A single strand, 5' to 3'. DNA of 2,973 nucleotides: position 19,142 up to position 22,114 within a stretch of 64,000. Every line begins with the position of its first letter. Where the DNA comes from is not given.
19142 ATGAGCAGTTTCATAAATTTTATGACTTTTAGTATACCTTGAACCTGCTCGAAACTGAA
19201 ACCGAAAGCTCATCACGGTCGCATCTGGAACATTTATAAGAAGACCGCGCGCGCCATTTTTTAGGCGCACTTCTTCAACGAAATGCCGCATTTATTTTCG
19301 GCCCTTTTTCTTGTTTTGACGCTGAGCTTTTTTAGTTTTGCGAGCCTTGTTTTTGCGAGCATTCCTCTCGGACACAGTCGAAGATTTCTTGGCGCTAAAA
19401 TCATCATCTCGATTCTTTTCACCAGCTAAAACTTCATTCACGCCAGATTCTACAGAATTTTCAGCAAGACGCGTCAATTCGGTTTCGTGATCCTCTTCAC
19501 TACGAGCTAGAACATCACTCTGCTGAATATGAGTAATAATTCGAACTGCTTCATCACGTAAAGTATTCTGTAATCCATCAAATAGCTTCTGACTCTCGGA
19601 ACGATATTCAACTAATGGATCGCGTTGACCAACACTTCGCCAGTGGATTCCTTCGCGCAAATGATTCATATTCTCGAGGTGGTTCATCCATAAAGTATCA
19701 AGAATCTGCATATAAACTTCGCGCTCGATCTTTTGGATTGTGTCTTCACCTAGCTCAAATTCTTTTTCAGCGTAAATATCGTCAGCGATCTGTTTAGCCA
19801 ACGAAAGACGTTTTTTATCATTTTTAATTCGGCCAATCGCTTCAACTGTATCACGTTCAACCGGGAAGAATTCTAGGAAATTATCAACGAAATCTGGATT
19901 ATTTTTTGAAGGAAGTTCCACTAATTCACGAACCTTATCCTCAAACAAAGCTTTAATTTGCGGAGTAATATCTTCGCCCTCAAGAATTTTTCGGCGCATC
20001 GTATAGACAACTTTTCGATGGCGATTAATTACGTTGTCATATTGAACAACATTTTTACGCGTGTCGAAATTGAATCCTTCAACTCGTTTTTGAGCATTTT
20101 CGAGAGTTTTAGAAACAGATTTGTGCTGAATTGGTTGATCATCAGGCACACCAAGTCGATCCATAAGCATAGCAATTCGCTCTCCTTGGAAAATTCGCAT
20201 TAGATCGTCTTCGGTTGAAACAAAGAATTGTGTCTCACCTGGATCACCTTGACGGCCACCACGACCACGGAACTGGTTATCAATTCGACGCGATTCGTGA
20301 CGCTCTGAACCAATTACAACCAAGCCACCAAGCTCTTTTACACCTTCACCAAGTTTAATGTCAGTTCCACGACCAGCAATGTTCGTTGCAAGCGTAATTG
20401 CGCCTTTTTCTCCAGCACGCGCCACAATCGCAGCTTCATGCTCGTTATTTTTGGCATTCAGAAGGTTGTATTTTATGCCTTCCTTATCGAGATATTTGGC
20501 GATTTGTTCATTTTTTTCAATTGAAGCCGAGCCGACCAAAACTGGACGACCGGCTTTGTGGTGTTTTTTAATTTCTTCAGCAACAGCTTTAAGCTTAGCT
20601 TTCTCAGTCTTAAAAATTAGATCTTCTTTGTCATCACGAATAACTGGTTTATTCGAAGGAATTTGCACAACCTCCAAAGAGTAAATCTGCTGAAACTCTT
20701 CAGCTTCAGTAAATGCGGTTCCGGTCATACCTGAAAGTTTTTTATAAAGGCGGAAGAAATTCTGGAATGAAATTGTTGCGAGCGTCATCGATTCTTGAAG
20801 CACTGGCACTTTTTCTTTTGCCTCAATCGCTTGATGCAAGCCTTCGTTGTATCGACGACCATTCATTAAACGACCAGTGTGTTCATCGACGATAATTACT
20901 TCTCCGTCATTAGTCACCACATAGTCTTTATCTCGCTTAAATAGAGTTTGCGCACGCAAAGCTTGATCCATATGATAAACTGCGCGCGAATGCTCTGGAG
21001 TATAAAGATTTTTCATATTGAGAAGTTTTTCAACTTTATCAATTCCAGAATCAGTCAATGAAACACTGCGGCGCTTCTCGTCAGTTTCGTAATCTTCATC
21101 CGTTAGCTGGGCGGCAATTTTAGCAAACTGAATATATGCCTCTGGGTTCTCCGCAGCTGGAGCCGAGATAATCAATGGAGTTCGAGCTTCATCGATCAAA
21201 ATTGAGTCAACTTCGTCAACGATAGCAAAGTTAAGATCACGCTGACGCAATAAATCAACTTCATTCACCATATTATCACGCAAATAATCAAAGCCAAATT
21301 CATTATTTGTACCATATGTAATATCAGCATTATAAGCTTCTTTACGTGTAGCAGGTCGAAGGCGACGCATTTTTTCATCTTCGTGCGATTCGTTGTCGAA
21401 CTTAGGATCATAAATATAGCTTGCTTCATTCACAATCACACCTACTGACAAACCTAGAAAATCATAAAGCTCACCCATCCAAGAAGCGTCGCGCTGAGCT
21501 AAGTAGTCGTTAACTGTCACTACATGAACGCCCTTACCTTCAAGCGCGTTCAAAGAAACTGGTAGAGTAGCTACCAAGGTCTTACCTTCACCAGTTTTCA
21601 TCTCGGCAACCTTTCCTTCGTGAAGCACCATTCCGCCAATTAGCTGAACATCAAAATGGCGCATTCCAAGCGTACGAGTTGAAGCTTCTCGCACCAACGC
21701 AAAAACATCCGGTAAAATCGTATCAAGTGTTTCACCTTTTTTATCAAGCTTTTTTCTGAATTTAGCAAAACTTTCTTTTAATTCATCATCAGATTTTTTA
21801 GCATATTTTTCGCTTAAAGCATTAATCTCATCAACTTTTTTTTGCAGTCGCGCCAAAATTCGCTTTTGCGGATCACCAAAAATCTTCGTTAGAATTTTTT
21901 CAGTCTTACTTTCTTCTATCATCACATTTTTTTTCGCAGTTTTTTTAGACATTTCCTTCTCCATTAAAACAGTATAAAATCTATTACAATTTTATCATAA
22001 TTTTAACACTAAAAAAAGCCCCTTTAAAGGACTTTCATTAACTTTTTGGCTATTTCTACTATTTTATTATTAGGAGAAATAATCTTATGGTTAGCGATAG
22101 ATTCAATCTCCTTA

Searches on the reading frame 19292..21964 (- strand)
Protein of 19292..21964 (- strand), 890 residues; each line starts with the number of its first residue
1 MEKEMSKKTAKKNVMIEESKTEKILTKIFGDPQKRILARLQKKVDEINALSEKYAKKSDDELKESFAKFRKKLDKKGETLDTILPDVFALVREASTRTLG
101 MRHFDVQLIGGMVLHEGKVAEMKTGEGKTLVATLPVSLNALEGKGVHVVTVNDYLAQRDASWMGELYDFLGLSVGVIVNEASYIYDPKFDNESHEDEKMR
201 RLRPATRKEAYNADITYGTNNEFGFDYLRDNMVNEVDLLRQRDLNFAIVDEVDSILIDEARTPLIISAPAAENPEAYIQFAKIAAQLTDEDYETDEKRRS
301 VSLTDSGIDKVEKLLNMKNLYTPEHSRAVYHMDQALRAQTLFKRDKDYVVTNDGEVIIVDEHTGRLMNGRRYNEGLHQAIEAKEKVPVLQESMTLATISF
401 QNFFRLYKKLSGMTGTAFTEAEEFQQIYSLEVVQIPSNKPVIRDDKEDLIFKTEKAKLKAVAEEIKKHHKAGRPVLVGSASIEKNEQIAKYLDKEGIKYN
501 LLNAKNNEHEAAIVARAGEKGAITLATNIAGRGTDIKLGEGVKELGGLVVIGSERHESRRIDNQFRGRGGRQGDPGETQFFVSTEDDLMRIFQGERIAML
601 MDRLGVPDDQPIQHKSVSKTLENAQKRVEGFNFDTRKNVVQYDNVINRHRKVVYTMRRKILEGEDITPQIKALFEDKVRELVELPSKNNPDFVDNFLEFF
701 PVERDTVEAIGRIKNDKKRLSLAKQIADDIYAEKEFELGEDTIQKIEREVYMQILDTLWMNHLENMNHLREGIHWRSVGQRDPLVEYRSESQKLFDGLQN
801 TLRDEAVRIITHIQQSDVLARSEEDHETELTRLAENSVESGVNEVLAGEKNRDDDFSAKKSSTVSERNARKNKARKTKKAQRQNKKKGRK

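Call 75: search_protein_families(library=pfam, proteins=[window:19292-21964:-], max_evalue=0.0001)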
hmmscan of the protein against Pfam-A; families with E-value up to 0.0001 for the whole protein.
window:19292-21964:- (890 aa): 6 families
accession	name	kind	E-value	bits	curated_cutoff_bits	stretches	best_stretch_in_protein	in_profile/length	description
PF07517.20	SecA_DEAD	-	1.9e-124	415.1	24.6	1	26-425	2-290/290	SecA DEAD-like domain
PF21090.3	P-loop_SecA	-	3.6e-69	232.9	27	2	440-540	1-101/205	SecA P-loop domain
PF07516.18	SecA_SW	-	5.5e-53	180.4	26.7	1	611-814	1-200/200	SecA Wing and Scaffold domain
PF01043.26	SecA_PP_bind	-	2.1e-40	138.2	23.5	1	274-381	3-110/110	SecA preprotein cross-linking domain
PF00270.35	DEAD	-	5.3e-05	23.4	26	0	119-258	18-132/167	DEAD/DEAH box helicase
PF00271.37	Helicase_C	-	8.8e-05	23.2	23.5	0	457-571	2-108/110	Helicase conserved C-terminal domain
